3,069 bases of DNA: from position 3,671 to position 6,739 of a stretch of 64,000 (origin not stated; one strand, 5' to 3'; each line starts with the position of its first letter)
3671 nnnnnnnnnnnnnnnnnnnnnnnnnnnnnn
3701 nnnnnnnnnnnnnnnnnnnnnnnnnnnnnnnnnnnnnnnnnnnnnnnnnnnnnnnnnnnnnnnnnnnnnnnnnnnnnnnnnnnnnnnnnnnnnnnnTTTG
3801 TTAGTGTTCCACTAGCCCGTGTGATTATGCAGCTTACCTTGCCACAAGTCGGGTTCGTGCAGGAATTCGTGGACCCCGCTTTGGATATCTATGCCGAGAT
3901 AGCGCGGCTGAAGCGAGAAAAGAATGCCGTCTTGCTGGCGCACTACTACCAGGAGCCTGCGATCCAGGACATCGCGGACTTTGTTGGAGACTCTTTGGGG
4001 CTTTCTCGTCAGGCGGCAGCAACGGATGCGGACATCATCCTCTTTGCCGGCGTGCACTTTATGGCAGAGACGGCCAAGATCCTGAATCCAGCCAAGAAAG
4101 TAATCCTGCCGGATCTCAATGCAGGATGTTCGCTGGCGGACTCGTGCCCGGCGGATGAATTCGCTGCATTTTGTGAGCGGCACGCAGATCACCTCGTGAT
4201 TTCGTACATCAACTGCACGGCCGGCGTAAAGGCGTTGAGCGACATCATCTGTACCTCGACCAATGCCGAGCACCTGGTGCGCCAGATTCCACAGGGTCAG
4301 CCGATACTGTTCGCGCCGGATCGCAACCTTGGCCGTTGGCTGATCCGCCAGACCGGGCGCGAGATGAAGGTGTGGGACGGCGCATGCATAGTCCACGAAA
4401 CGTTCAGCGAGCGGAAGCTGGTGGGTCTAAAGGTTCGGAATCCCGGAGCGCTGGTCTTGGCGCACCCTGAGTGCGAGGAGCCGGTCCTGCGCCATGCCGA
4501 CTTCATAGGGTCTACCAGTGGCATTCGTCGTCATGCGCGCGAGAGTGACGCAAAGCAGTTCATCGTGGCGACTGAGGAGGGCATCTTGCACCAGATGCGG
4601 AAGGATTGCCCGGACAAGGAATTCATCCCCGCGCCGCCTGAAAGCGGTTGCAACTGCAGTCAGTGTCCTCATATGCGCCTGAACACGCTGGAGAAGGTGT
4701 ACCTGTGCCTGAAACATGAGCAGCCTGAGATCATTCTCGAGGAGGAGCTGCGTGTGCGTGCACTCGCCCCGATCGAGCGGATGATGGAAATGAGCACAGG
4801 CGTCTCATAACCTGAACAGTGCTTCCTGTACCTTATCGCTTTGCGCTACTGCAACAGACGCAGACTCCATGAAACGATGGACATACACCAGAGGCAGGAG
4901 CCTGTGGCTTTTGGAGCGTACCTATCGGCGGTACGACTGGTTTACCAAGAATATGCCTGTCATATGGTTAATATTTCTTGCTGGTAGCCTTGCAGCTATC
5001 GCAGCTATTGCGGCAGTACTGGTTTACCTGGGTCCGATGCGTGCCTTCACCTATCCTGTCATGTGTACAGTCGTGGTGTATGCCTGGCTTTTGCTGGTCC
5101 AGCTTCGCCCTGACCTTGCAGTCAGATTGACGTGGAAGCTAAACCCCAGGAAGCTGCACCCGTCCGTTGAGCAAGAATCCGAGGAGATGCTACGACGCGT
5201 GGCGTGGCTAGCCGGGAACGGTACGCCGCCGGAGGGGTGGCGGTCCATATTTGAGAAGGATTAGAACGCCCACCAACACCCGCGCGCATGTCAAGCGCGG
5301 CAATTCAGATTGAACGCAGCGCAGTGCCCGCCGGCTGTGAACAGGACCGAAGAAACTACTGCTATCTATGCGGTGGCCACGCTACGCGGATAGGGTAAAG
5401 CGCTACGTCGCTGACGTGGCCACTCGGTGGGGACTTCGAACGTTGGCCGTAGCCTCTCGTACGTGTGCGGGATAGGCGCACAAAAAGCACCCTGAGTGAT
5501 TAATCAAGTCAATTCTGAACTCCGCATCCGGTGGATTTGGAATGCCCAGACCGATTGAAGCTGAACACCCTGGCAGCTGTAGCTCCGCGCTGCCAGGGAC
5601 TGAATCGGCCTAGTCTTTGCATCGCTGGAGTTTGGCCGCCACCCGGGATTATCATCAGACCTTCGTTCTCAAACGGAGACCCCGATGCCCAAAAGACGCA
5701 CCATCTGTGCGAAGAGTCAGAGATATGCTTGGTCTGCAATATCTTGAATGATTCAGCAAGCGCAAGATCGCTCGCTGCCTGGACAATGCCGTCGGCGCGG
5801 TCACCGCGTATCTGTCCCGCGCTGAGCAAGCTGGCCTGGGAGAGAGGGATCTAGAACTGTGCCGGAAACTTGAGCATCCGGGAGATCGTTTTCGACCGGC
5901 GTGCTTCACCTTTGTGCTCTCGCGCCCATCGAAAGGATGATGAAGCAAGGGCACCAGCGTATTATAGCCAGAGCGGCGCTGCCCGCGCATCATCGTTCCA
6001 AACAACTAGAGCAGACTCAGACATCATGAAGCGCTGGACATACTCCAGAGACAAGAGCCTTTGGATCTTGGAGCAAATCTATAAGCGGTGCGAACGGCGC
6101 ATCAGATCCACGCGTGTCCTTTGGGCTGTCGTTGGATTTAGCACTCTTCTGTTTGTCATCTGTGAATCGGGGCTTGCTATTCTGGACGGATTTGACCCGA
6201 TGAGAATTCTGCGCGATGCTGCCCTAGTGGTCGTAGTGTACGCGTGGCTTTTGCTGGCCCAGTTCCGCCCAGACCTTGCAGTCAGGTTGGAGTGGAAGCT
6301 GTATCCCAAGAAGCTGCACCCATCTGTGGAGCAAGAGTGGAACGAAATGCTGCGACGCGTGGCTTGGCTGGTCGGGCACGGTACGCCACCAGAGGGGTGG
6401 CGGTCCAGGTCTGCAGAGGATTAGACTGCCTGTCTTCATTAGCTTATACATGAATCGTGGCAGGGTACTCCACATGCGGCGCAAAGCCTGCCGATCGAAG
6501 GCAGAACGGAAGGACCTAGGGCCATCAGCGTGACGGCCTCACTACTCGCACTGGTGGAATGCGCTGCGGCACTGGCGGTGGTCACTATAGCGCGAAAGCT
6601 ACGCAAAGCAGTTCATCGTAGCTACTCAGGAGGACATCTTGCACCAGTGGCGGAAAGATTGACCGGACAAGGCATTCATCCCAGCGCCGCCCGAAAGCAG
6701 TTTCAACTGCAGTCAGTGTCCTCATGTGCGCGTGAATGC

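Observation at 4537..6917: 276-nt direct duplication of the nadA 3' end brackets a 2-kb insert: footprint of a decayed integrated element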

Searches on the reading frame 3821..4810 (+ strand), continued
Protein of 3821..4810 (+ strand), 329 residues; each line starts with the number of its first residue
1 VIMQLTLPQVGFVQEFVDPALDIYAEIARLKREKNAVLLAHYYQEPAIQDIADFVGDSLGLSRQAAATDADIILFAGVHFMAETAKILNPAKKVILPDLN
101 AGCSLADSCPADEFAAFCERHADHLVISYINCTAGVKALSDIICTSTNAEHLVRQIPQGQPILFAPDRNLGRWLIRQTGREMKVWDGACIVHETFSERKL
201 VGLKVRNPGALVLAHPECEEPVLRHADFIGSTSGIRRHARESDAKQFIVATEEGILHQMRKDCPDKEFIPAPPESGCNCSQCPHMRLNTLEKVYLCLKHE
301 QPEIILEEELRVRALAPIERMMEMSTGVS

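Call 41: search_protein_families(library=pfam, proteins=[L170:9253-10920:-, L170:11036-11353:-, L170:12042-13331:+, L170:8834-9133:-], max_evalue=1)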
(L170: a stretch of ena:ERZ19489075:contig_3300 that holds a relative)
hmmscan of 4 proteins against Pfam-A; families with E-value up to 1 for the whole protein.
L170:9253-10920:- (555 aa): 3 families
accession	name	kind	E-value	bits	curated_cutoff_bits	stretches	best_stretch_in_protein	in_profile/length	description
PF00239.26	Resolvase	-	4.4e-30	105.1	23.3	1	7-154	1-144/145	Resolvase, N terminal domain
PF07508.19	Recombinase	-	8.6e-21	74.6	21.1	1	183-302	2-101/102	Recombinase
PF13408.12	Zn_ribbon_recom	-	1.4e-10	41.9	25.3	1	316-377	1-57/58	Recombinase zinc beta ribbon domain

L170:11036-11353:- (105 aa): 4 families
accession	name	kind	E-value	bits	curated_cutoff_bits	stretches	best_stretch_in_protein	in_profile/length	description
PF13613.12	HTH_Tnp_4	-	0.0091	16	27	1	30-49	24-43/53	Helix-turn-helix of DDE superfamily endonuclease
PF12441.14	CopG_antitoxin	-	0.035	15.3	28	1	61-97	41-77/79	CopG antitoxin of type II toxin-antitoxin system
PF05534.18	HicB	-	0.19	12.1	21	1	65-96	20-51/51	HicB family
PF19891.5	DUF6364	-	0.24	12.4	27.3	1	65-97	5-37/70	Family of unknown function (DUF6364)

L170:12042-13331:+ (430 aa): 20 families
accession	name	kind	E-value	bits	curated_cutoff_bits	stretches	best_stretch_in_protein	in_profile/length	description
PF13635.12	DUF4143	-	1e-21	77.8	28.1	1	222-383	1-160/160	Domain of unknown function (DUF4143)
PF13173.12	AAA_14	-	2.7e-19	69.9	27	1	23-174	3-127/129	AAA domain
PF13401.12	AAA_22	-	2.7e-09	37.8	27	1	20-144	3-122/130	AAA domain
PF13191.12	AAA_16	-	4.1e-06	27.8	32.6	1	8-120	8-143/167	AAA ATPase domain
PF01637.24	ATPase_2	-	0.00013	22.3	33.2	1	17-119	15-124/225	ATPase domain predominantly from Archaea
PF13481.12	AAA_25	-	0.0011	19.1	27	1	21-59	32-81/195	AAA domain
PF06745.19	ATPase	-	0.0016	18.3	26.6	1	22-61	19-59/231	KaiC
PF25199.1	nSTAND_NTPase5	-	0.0021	18.3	34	1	5-61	21-81/145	Novel STAND NTPase 5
PF03205.20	MobB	-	0.0045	17.3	26.6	1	25-53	2-30/133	Molybdopterin guanine dinucleotide synthesis protein B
PF13439.12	Glyco_transf_4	-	0.01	16.3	28.5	1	37-109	6-77/170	Glycosyltransferase Family 4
PF24883.2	NPHP3_N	-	0.013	16.2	24.8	1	12-59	12-59/164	Nephrocystin 3, N-terminal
PF20720.3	nSTAND3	-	0.013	15.6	27.2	1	23-59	18-52/155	Novel STAND NTPase 3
PF03266.21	NTPase_1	-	0.018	15.3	23.9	1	26-51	3-28/168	NTPase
PF00004.35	AAA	-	0.035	15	21.2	1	27-117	3-69/131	ATPase family associated with various cellular activities (AAA)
PF01656.29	CbiA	-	0.042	14.2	25.4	1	33-204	10-57/125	CobQ/CobB/MinD/ParA nucleotide binding domain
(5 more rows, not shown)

L170:8834-9133:- (99 aa): 1 family
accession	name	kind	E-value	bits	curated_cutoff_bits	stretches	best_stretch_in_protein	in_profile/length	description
PF00165.29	HTH_AraC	-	0.15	12.6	26.6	1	73-98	10-34/42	Bacterial regulatory helix-turn-helix proteins, AraC family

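Call 46: find_encoding_contigs(protein=P0004, flank=6000, max_places=5)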
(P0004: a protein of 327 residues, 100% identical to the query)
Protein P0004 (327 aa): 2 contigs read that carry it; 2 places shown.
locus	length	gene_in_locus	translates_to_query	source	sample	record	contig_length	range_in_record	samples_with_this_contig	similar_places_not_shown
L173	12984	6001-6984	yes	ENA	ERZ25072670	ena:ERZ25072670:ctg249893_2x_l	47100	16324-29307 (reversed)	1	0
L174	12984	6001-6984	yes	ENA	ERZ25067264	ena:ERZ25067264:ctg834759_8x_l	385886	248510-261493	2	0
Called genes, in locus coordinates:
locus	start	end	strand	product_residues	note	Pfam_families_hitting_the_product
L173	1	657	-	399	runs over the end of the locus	PF00162:PGK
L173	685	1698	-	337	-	PF00044:Gp_dh_N, PF02800:Gp_dh_C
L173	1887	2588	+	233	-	PF13424:TPR_12 (weak)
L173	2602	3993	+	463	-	PF00072:Response_reg, PF01078:Mg_chelatase (faint), PF00158:Sigma54_activat, PF14532:Sigma54_activ_2, PF25601:AAA_lid_14, PF02954:HTH_8 (weak)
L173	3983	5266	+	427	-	-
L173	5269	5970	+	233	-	PF00005:ABC_tran, PF13304:AAA_21 (faint)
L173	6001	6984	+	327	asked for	PF02445:NadA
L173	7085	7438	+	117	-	-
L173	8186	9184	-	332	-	PF13384:HTH_23, PF13518:HTH_28, PF13551:HTH_29, PF13565:HTH_32, PF13358:DDE_3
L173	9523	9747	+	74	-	-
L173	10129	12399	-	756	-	PF14236:DruA, PF14706:Tnp_DNA_bind, PF01609:DDE_Tnp_1, PF02281:Dimer_Tnp_Tn5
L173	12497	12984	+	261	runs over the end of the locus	PF00499:Oxidored_q3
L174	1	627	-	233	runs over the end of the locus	PF00162:PGK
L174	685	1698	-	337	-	PF00044:Gp_dh_N, PF02800:Gp_dh_C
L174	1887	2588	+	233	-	PF13424:TPR_12 (weak)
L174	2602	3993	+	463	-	PF00072:Response_reg, PF01078:Mg_chelatase (faint), PF00158:Sigma54_activat, PF14532:Sigma54_activ_2, PF25601:AAA_lid_14, PF02954:HTH_8 (weak)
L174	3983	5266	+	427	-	-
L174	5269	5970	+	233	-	PF00005:ABC_tran, PF13304:AAA_21 (faint)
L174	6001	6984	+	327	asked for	PF02445:NadA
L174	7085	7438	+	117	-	-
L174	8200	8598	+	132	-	-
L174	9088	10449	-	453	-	-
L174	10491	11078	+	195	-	PF02190:LON_substr_bdg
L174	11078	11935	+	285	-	PF00753:Lactamase_B, PF23023:Anti-Pycsar_Apyc1 (weak)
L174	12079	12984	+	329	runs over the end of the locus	-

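Call 70: search_protein_families(library=phrogs, proteins=[L001:11075-11461:+, L001:11492-11893:-], max_evalue=0.1)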
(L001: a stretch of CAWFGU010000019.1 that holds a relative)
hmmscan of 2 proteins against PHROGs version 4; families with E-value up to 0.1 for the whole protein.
L001:11075-11461:+ (129 aa): 1 family
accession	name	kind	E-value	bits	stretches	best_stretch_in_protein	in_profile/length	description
phrog_13073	-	unknown function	0.059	14.5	0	32-71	45-84/109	-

L001:11492-11893:- (133 aa): 0 families

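Call 71: search_protein_families(library=padloc, proteins=[L170:12042-13331:+], max_evalue=0.01)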
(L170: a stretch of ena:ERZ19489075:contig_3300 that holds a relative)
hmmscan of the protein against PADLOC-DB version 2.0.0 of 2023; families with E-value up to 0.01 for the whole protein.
L170:12042-13331:+ (430 aa): 9 families
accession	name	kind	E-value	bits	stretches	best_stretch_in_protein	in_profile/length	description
PDLC04791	PDC-S01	-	4.1e-130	432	1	4-424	2-393/395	-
PDLC04790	PDC-S01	-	9.8e-41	137.8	2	108-403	81-391/422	-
PDLC04789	PDC-S01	-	2.5e-28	97.2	3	101-289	69-249/375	-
PDLC04787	PDC-S01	-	4.4e-26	89.7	1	16-402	21-383/412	-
PDLC04788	PDC-S01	-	1.5e-21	74.9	1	183-411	180-411/448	-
PDLC04786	PDC-S01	-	6.3e-13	46.3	1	184-405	188-409/439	-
PDLC04140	mad8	-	9.7e-07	26.6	1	18-59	23-66/314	mads_8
PDLC04792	PDC-S01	-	2.5e-05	21.1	1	330-387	337-389/452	-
PDLC04985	PDC-S27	-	0.0035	14.3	1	13-115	16-110/484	-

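Call 78: find_related_loci(query=L170:9253-10920:-, collection=viral_contigs, flank=10000)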
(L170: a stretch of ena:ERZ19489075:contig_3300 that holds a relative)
Query L170:9253-10920:- (555 aa) in viral_contigs; peptide patterns used: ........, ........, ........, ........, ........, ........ (x = any residue, [..] = any of these).
2 stretches matched a pattern, but none encodes a relative of the query by tblastn (E <= 1e-3).

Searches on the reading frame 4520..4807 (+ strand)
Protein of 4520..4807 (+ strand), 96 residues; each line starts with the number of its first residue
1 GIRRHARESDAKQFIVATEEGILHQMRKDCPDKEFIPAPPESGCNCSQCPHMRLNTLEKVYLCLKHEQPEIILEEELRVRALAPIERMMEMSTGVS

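Call 27: find_related_loci(query=window:4520-4807:+, collection=viral_contigs, flank=10000)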
Query window:4520-4807:+ (96 aa) in viral_contigs; peptide patterns used: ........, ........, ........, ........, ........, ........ (x = any residue, [..] = any of these).
1 stretches matched a pattern, but none encodes a relative of the query by tblastn (E <= 1e-3).

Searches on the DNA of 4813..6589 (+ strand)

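Call 83: search_dna_similar(query=window:4813-6589:+, collection=phages, mode=distant, max_rows=5)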
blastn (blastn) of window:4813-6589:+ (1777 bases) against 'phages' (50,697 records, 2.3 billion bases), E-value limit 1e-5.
No match.

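Call 84: search_dna_similar(query=window:4813-6589:+, collection=plasmids, mode=distant, max_rows=5)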
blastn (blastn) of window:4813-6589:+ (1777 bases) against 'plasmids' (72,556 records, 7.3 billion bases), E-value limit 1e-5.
No match.
